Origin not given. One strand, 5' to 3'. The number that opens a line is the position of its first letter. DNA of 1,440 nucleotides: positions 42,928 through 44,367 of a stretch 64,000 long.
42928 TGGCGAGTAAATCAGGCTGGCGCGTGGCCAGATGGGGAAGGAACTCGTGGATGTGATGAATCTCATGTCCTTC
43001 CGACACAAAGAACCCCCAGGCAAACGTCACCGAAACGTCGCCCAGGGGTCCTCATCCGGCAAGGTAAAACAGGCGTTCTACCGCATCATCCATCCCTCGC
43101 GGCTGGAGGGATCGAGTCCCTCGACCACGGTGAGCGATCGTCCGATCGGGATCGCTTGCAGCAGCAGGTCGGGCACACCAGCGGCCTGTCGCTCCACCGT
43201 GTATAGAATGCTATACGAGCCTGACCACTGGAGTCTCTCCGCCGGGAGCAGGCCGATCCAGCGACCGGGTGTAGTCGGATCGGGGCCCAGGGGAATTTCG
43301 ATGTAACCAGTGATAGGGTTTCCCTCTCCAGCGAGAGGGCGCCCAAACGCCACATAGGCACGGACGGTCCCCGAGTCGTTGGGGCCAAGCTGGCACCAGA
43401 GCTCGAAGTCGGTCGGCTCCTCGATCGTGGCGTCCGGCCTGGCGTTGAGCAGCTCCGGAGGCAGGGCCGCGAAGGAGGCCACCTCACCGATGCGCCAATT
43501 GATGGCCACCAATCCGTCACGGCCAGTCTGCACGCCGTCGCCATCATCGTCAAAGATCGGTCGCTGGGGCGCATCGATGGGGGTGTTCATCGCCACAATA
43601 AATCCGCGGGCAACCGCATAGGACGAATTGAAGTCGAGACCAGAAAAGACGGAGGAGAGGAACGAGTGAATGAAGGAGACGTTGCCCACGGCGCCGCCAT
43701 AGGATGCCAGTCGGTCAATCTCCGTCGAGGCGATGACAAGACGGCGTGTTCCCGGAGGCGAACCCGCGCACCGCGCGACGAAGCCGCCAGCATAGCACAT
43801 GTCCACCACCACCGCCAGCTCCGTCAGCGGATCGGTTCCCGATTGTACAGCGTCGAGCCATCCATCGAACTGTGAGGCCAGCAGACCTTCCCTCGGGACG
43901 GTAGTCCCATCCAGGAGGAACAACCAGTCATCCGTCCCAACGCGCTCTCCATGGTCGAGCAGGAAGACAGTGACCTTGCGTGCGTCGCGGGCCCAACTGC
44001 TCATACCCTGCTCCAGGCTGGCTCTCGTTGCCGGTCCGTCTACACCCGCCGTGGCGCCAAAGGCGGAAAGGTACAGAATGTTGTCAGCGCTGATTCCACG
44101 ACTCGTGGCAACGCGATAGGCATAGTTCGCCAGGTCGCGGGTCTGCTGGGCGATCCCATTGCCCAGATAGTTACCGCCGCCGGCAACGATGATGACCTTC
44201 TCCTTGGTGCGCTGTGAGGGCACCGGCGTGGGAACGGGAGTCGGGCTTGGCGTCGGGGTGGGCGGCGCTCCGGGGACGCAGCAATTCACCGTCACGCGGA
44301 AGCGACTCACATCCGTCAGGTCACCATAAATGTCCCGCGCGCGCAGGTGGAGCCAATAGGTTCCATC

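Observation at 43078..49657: Operon of a secreted FGE/SUMF1-like protein and an about 1815-aa secreted giant with about 60 Ca-binding DxDxDG repeats, Ig-like domains and a C-terminal legumain-like (C13) caspase-fold peptidase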

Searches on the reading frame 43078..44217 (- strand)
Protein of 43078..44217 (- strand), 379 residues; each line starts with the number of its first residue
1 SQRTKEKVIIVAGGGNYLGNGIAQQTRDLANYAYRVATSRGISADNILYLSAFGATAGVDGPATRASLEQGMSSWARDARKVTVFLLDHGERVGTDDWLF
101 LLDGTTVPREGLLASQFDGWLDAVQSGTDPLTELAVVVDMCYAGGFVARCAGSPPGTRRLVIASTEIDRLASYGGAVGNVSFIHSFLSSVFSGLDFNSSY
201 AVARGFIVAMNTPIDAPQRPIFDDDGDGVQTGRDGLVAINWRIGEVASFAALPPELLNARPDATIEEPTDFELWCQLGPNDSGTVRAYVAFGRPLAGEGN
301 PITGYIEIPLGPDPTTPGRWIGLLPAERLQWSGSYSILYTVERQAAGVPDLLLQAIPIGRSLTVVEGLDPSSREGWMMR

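Call 6: search_protein_families(library=pfam, proteins=[window:43081-44217:-], max_evalue=10)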
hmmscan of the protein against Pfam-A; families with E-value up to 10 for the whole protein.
seq(379 aa): 1 family
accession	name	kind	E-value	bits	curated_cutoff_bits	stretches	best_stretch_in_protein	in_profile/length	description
PF19849.4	DUF6324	-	0.084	13.2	27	1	265-290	3-28/60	Family of unknown function (DUF6324)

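Call 7: search_solved_structures(query=window:43081-44217:-, max_evalue=10, show_alignments=3)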
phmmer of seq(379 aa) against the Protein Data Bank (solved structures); distinct sequences matched with E-value up to 10: 5.
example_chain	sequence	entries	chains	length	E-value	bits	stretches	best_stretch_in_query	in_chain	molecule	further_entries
4cns_A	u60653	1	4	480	0.54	12.7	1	308-359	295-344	DIHYDROPYRIMIDINASE-LIKE 3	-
4cnt_A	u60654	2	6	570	0.67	12.4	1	308-359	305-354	DIHYDROPYRIMIDINASE-LIKE 3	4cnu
4bkn_A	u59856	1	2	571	0.67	12.4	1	308-359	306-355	DIHYDROPYRIMIDINASE-RELATED PROTEIN 3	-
1kcx_A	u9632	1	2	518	0.85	12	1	308-353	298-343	DIHYDROPYRIMIDINASE RELATED PROTEIN-1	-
4b3z_A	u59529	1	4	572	0.96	11.9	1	308-353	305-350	DIHYDROPYRIMIDINASE-RELATED PROTEIN 1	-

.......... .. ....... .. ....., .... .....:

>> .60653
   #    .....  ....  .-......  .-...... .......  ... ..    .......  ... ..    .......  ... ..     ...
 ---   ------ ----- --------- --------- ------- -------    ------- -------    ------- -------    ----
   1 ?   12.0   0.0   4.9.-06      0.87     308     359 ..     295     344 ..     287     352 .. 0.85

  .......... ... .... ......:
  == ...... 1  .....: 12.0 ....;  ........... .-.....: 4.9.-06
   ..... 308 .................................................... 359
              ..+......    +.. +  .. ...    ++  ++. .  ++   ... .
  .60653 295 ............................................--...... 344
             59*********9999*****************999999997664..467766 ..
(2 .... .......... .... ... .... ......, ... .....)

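Call 8: find_homologous_proteins(query=window:43081-44217:-, max_evalue=0.001)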
Query seq(379 aa) (379 aa): 9 proteins with E <= 0.001 among 8000 candidates.
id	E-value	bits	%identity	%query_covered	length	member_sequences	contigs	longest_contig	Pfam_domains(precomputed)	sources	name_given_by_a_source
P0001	2.8e-123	430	57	88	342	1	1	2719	-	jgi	jgi:hypothetical protein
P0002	1.9e-76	276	42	97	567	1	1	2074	-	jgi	jgi:hypothetical protein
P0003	2.7e-74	269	44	91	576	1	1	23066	PF25168.2,PF24105.2,PF24805.2,PF23342.2,PF24817.2,PF23798.2,PF23393.3,PF20426.5,PF25460.2,PF00400.39,PF23414.2,PF23410.5,PF25174.2,PF24814.2,PF23381.2,PF25173.2,PF25171.2,PF25175.2,PF24796.2,PF07676.19,PF24780.2,PF23409.2,PF25172.2,PF24782.3,PF25391.2,PF23869.2,PF24807.2,PF25047.1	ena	-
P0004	7.0e-74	268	44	91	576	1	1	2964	PF25168.2,PF24105.2,PF24805.2,PF23342.2,PF24817.2,PF23798.2,PF23393.3,PF20426.5,PF25460.2,PF00400.39,PF23414.2,PF23410.5,PF25174.2,PF24814.2,PF23381.2,PF25173.2,PF25171.2,PF25175.2,PF24796.2,PF07676.19,PF24780.2,PF23409.2,PF25172.2,PF24782.3,PF25391.2,PF23869.2,PF24807.2,PF25047.1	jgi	-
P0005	4.3e-73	265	44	91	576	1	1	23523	PF25168.2,PF24105.2,PF24805.2,PF23342.2,PF24817.2,PF23798.2,PF23393.3,PF20426.5,PF25460.2,PF00400.39,PF23414.2,PF23410.5,PF25174.2,PF24814.2,PF23381.2,PF25173.2,PF25171.2,PF25175.2,PF24796.2,PF07676.19,PF24780.2,PF23409.2,PF25172.2,PF24782.3,PF25391.2,PF23869.2,PF24807.2,PF25047.1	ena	-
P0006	4.6e-72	262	44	91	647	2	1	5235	PF25168.2,PF24105.2,PF24805.2,PF25048.2,PF24017.3,PF23342.2,PF13570.14,PF24817.2,PF23798.2,PF23393.3,PF23609.2,PF20426.5,PF25460.2,PF00400.39,PF23414.2,PF25178.1,PF23410.5,PF23775.2,PF25174.2,PF24814.2,PF23381.2,PF25173.2,PF23383.2,PF25171.2,PF12894.14,PF25175.2,PF24796.2,PF07676.19,PF24780.2,PF2340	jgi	jgi:DNA-binding beta-propeller fold protein YncE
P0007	6.1e-72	261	43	91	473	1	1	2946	PF25168.2,PF25174.2,PF24814.2,PF24105.2,PF24805.2,PF23381.2,PF25173.2,PF25171.2,PF25175.2,PF24817.2,PF24796.2,PF24780.2,PF23409.2,PF23393.3,PF25172.2,PF24782.3,PF25391.2,PF23869.2,PF24807.2,PF25047.1,PF00400.39,PF23414.2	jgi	jgi:hypothetical protein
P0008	1.7e-56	210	39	90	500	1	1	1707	PF25174.2,PF24814.2,PF24105.2,PF24805.2,PF23381.2,PF25173.2,PF25175.2,PF24817.2,PF25172.2,PF25391.2,PF24807.2,PF25047.1,PF00400.39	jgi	jgi:WD40 repeat protein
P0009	3.2e-55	206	45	66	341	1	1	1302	-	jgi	jgi:hypothetical protein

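Call 20: predict_structure(alignment_id=A1)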
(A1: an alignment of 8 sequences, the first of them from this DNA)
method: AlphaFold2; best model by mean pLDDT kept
length: 379 residues; sequences in the alignment: 8
mean_pLDDT: 83.2   pTM: 0.69
mean pLDDT of the five models: 83.2, 81.8, 80.2, 79.8, 79.5
residues with pLDDT >= 90: 156; 70-90: 168; 50-70: 40; < 50: 15
segments of 3 or more residues with pLDDT < 50: 174-179, 297-299, 374-379
pLDDT, mean of each block of 10 residues (from residue 1): 83 75 84 91 93 81 94 89 92 88 87 95 91 92 90 90 83 46 87 88 81 67 82 79 73 81 93 89 91 60 82 91 93 91 78 81 85 41
secondary structure, 60 per line:
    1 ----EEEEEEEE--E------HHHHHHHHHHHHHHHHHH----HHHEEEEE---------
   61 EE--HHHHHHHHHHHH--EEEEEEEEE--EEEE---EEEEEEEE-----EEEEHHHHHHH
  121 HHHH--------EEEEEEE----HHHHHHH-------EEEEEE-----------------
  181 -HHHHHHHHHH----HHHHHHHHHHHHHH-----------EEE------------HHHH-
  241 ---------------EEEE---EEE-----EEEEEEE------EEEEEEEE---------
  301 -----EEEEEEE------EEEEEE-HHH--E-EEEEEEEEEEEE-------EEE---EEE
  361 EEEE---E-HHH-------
elements in order: E5-12 H22-39 E47-51 H65-76 E79-87 E90-93 E97-104 E110-113 H114-124 E133-139 H144-150 E158-163 H182-191 H196-209 E221-223 H236-239 E256-259 E263-265 E271-277 E284-291 E306-312 E319-324 E333-344 E352-354 E358-364

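Call 28: search_protein_representatives(alignment_id=A2)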
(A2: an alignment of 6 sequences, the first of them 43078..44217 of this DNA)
Query: 6 sequences, 484 profile positions. Proteins with E-value up to 0.001 (for the whole library): 326718; up to 1e-10: 175141; up to 1e-30: 44386. The best 150 are listed.
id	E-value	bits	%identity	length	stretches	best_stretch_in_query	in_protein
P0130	0.0e+00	1022.7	-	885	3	19-474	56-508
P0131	2.5e-249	844.5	-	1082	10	17-398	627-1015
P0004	3.5e-241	817.6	-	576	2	7-483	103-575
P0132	1.3e-236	802.6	-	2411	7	16-473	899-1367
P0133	2.2e-222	755.7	-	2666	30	18-98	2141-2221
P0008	1.8e-219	746.0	-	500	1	1-481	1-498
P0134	2.8e-216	735.5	-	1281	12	18-468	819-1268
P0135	1.8e-203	693.3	-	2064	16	19-468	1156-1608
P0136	4.4e-203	692.0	-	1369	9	18-449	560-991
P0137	1.8e-201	686.6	-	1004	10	3-470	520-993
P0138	1.3e-194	664.0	-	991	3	6-470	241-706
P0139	4.9e-194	662.2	-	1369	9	17-445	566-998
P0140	1.9e-192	656.9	-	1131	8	1-470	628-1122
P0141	3.9e-187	639.4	-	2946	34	7-98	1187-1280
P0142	7.0e-187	638.6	-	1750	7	21-481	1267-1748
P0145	8.2e-181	618.5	-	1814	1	101-481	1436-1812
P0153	6.9e-160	549.5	-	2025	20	18-100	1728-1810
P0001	1.6e-159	548.3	-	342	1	144-481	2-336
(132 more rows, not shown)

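Call 37: find_encoding_contigs(protein=P0003, flank=8000, max_places=3)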
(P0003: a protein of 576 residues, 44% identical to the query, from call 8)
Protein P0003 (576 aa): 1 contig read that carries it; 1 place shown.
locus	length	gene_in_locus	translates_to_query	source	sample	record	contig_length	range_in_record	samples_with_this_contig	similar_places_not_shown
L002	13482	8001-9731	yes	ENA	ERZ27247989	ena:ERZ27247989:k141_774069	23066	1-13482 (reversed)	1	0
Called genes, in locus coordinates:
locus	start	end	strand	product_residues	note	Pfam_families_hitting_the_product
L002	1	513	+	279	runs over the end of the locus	PF13517:FG-GAP_3, PF12256:TcdB_toxin_midN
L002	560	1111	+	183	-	-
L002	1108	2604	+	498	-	PF05593:RHS_repeat (faint)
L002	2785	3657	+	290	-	PF07705:CARDB (weak)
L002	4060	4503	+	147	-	-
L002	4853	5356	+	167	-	-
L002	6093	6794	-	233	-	-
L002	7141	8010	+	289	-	-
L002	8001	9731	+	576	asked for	PF23381:Beta-prop_IFT122_1st, PF23409:Beta-prop_EML, PF23414:Beta-prop_EML_2, PF24807:WD40_CDC20-Fz, PF24814:WD40_Prp19, PF25173:Beta-prop_WDR3_1st, PF25174:Beta-prop_THOC3, PF25175:Beta-prop_WDR5, +33 more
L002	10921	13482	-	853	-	?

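Call 38: find_encoding_contigs(protein=P0006, flank=8000, max_places=3)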
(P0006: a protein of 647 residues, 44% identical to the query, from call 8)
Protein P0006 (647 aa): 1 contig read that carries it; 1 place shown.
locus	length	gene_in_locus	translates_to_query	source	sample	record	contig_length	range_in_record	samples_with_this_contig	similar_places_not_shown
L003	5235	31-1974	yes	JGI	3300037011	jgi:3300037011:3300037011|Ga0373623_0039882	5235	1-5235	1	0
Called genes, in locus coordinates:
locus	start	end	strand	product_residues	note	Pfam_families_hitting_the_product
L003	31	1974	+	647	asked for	PF00400:WD40, PF23381:Beta-prop_IFT122_1st, PF23409:Beta-prop_EML, PF23414:Beta-prop_EML_2, PF24105:Beta-prop_CAF1B_HIR1, PF24780:WD40_MABP1-WDR62_1st, PF24796:WDR55, PF24805:EIF3I, +67 more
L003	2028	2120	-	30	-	-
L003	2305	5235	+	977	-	?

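Call 68: fold_search(model_id=the predicted structure, library=pdb)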
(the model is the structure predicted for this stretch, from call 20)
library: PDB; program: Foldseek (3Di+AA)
matches with E <= 10: 1999; with E <= 0.001: 21
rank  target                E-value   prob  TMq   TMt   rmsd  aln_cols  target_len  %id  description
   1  6v80_C                2.6e-04  1.00  0.19  0.33   4.9       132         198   17  Crystal structure of human CD1d presenting alpha-Galactosylceramide in complex with NKT12 TCR and VHH nanobody 1D12 (released 2020-09-16)
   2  2po6_G                3.4e-04  1.00  0.20  0.35   4.2       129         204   19  Crystal structure of CD1d-lipid-antigen complexed with Beta-2-Microglobulin, NKT15 Alpha-Chain and NKT15 Beta-Chain (released 2007-07-03)
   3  8hgi_D                4.8e-04  1.00  0.19  0.47   5.5       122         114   16  Crystal structure of VNAR aGFP14 in complex with GFP (released 2023-09-27)
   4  1oaq_H                5.6e-04  1.00  0.20  0.51   4.7       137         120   12  Free conformation Ab1 of the IgE SPE-7 (released 2004-01-15)
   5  3e3q_C                5.6e-04  1.00  0.17  0.47   8.6       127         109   14  Structure of the 3alpham13 high-affinity mutant of the 2C TCR in complex with Ld/QL9 (released 2008-11-04)
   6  2ij0_C                6.0e-04  1.00  0.19  0.49   5.0       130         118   13  Structural basis of T cell specificity and activation by the bacterial superantigen toxic shock syndrome toxin-1 (released 2007-02-20)
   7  6jjp_F                6.3e-04  1.00  0.19  0.51   8.0       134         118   11  Crystal structure of Fab of a PD-1 monoclonal antibody MW11-h317 in complex with PD-1 (released 2019-10-30)
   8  9gti_A                6.7e-04  1.00  0.18  0.46   6.1       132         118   13  X-ray crystal structure of mouse NPTN N-terminal domain (released 2025-08-06)
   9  3tpu_G                7.5e-04  1.00  0.18  0.30   8.4       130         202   16  42F3 p5E8/H2-Ld complex (released 2011-12-07)
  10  6v80_H                8.3e-04  1.00  0.20  0.38   4.4       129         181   19  Crystal structure of human CD1d presenting alpha-Galactosylceramide in complex with NKT12 TCR and VHH nanobody 1D12 (released 2020-09-16)
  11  1kj2_A                9.3e-04  1.00  0.20  0.57   4.8       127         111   13  Murine Alloreactive ScFv TCR-Peptide-MHC Class I Molecule Complex (released 2002-03-27)
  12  7qt0_E                9.3e-04  1.00  0.20  0.33   4.6       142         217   12  Antibody FenAb136 - fentanyl complex (released 2023-05-24)
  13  7n2n_D                9.3e-04  1.00  0.19  0.33   4.9       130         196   15  TCR-antigen complex AS4.2-PRPF3-HLA*B27 (released 2022-12-07)
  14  6hci_C                9.3e-04  1.00  0.17  0.55   8.1       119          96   16  Crystal structure of titin M3 domain (released 2019-08-28)
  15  8bg8_H                9.3e-04  1.00  0.20  0.49   8.4       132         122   14  SARS-CoV-2 S protein in complex with pT1696 Fab (released 2023-11-08)
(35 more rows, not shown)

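Call 78: find_encoding_contigs(protein=P0001, flank=5000, max_places=3)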
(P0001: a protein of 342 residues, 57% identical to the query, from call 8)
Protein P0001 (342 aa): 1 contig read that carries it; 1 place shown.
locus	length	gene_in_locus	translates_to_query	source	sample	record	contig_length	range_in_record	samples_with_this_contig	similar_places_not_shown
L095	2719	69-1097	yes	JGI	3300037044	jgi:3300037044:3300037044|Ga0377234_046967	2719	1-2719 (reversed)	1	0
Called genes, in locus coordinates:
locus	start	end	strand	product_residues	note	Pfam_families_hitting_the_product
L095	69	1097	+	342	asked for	-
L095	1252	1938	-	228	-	-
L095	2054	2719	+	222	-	?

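Call 87: search_protein_families(library=padloc, proteins=[window:43078-44217:-], max_evalue=0.001)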
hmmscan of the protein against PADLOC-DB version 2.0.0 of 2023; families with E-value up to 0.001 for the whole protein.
window:43078-44217:- (379 aa): 0 families
